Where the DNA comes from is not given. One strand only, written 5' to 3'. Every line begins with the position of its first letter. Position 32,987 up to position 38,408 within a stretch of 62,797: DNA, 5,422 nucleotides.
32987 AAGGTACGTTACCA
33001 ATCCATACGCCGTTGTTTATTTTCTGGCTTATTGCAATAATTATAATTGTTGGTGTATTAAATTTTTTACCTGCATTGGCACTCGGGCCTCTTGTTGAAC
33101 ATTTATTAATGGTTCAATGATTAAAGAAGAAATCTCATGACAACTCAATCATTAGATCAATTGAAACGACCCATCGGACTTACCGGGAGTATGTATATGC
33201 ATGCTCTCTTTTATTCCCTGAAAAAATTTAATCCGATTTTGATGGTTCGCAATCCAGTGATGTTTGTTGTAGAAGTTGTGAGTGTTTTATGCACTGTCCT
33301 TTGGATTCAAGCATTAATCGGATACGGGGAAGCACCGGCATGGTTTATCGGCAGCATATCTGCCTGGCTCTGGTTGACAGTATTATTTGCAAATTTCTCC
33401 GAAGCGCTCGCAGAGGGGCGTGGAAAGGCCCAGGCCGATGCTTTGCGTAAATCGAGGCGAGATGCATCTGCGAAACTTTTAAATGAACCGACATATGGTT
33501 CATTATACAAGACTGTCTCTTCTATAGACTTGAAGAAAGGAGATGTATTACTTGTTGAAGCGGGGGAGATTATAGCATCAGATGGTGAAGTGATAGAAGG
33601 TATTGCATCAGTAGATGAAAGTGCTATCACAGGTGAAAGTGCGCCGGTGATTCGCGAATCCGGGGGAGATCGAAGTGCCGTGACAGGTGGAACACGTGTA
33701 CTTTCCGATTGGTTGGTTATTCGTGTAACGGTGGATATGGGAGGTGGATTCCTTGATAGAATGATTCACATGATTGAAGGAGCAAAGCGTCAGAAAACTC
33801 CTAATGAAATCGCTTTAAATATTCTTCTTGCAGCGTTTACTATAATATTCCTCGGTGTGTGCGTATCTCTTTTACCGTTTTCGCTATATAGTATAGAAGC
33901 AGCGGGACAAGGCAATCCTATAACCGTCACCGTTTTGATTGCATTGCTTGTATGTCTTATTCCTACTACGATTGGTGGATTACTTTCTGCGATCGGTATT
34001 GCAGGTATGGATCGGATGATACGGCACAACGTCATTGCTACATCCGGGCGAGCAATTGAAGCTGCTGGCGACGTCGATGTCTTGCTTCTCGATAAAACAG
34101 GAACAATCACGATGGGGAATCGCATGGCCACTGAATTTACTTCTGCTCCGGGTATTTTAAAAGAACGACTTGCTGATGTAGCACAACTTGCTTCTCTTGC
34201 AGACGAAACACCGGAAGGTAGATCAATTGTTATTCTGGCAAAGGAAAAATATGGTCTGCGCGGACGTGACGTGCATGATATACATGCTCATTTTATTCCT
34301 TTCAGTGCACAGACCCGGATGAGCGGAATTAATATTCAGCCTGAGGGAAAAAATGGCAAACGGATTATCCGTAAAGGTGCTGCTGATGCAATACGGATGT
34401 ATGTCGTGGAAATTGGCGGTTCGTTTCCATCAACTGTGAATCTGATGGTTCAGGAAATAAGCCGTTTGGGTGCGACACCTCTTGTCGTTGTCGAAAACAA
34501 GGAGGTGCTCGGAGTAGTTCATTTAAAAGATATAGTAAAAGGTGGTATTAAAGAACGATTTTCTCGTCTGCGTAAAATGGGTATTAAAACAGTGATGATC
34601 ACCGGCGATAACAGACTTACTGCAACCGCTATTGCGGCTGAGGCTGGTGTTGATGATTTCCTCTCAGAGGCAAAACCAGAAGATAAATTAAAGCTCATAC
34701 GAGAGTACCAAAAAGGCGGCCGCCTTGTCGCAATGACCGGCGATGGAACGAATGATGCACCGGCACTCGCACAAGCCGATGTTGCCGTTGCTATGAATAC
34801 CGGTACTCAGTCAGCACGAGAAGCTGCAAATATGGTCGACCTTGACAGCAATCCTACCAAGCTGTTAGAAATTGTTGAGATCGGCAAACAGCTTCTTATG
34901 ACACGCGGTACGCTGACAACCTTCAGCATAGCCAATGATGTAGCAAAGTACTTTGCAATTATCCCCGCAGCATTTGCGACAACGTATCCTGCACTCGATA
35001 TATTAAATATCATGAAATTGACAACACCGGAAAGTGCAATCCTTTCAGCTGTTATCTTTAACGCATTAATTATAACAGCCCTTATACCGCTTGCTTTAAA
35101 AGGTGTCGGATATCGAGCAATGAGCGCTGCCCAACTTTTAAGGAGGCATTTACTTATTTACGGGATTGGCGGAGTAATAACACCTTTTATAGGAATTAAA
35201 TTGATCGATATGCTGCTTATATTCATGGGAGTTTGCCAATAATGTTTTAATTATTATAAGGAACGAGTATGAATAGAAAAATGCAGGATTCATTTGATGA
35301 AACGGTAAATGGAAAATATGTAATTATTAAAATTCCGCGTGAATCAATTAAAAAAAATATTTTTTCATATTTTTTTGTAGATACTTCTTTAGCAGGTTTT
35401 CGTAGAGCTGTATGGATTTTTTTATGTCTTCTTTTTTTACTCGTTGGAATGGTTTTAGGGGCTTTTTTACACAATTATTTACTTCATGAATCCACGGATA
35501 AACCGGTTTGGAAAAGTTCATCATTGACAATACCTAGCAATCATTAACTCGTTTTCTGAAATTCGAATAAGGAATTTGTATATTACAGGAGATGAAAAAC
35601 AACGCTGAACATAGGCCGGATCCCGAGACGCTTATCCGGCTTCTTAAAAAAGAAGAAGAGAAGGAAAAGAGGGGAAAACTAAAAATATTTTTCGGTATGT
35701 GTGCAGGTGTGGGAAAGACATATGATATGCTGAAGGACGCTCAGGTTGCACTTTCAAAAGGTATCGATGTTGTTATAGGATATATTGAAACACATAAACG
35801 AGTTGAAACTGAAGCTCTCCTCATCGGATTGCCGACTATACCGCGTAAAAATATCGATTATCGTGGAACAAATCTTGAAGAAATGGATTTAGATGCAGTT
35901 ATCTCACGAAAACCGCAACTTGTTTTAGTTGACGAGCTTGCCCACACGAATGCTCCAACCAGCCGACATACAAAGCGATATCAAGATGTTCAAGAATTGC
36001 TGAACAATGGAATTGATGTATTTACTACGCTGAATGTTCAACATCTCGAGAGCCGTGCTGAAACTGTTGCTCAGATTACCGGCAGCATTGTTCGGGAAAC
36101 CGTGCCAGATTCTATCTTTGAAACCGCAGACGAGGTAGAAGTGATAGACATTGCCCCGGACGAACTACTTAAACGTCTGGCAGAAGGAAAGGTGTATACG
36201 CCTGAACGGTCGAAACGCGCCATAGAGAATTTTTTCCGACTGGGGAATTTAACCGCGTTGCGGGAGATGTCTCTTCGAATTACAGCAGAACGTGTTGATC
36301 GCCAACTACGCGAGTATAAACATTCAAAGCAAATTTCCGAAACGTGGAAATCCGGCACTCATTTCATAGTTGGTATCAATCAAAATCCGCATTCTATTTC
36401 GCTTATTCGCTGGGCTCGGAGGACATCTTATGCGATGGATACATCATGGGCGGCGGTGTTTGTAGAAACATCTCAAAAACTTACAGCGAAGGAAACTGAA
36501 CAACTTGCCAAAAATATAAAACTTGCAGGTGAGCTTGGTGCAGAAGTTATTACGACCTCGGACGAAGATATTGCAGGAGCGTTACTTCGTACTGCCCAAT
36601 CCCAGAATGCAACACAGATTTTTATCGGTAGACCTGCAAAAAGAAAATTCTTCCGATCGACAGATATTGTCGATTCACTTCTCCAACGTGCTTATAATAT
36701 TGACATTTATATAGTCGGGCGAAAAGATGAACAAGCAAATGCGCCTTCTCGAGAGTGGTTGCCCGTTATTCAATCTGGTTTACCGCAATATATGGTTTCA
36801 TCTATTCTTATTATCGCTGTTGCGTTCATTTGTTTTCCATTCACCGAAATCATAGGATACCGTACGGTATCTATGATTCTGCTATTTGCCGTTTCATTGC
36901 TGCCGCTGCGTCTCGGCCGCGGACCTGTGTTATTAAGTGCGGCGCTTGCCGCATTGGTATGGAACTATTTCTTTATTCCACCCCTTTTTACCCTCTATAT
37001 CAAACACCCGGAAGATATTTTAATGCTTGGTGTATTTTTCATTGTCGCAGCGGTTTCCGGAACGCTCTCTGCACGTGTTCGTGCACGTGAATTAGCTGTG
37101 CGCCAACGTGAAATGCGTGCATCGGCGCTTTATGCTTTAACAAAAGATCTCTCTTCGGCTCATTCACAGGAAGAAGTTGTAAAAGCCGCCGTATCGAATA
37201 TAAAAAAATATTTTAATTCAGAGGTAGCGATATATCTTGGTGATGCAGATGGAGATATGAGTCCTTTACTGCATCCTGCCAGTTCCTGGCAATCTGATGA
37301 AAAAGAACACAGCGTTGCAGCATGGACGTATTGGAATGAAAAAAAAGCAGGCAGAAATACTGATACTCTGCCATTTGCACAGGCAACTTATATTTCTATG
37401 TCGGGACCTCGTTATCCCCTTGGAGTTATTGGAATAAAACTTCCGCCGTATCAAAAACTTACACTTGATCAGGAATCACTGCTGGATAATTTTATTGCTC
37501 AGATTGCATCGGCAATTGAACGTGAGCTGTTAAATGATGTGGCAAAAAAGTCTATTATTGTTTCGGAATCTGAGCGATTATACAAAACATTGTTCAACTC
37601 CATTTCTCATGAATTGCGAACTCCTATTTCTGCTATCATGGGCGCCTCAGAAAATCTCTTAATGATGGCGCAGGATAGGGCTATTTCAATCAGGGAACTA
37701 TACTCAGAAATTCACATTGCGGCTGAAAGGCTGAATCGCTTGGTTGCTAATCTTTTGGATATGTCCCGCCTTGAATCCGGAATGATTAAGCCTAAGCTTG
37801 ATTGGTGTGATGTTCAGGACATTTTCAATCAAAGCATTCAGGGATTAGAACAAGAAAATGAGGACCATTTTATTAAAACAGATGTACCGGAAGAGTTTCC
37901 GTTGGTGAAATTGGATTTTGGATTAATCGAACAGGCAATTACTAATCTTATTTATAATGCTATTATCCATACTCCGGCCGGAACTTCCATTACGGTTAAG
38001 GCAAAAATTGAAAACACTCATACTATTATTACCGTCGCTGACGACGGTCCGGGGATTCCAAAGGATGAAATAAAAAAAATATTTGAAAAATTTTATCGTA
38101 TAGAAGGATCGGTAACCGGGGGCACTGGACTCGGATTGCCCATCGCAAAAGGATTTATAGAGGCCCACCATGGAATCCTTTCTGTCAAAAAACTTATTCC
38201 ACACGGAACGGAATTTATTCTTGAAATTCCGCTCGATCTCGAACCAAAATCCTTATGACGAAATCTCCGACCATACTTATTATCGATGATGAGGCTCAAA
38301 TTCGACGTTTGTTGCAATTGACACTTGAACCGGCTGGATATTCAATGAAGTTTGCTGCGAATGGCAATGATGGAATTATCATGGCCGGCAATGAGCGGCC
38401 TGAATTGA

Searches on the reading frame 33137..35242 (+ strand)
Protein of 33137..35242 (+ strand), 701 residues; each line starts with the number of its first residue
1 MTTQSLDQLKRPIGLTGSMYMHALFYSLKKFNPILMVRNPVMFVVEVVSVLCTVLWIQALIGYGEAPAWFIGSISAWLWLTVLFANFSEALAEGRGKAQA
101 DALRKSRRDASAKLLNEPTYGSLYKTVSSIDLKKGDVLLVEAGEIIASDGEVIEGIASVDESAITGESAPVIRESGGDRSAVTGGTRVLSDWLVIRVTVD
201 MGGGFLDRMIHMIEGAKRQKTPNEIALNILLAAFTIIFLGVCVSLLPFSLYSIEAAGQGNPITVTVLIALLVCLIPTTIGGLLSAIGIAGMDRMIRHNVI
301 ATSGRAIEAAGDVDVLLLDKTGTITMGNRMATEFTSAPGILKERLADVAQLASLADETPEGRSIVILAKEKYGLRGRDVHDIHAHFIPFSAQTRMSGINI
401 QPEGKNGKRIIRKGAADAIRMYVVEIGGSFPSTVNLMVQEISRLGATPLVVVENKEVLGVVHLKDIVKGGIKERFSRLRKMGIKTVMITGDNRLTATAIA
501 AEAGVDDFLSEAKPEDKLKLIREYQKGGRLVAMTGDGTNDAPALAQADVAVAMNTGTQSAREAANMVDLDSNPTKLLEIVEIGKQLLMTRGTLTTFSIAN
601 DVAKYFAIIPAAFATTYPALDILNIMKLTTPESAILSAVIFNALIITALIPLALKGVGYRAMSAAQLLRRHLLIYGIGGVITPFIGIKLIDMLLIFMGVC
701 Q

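Call 40: search_protein_families(library=pfam, proteins=[window:33137-35242:+], max_evalue=0.00001)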
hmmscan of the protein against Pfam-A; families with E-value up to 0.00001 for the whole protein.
window:33137-35242:+ (701 aa): 2 families
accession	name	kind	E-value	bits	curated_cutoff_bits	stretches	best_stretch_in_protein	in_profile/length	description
PF00122.25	E1-E2_ATPase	-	7.6e-28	97.7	28.1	1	124-297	15-181/181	E1-E2 ATPase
PF00702.32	Hydrolase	-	6e-26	92.5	26.4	1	313-548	1-191/191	haloacid dehalogenase-like hydrolase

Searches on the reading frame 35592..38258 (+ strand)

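Call 40: search_protein_families(library=pfam, proteins=[window:35592-38258:+], max_evalue=0.00001)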
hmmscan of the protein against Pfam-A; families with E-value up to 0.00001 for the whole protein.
window:35592-38258:+ (888 aa): 5 families
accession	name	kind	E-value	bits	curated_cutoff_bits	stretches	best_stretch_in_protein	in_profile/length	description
PF02702.23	KdpD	-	2e-96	321.9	26.1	1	26-235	1-210/210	Osmosensitive K+ channel His kinase sensor domain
PF02518.31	HATPase_c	-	3.2e-24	85.9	26.4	1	779-882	6-110/111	Histidine kinase-, DNA gyrase B-, and HSP90-like ATPase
PF13493.11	DUF4118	-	3.2e-22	78.8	28.4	1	400-506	1-107/107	Domain of unknown function (DUF4118)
PF00512.31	HisKA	-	1.5e-14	54.2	26.9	1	666-730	4-66/66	His Kinase A (phospho-acceptor) domain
PF13492.12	GAF_3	-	3.9e-07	31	27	1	525-644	1-129/129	GAF domain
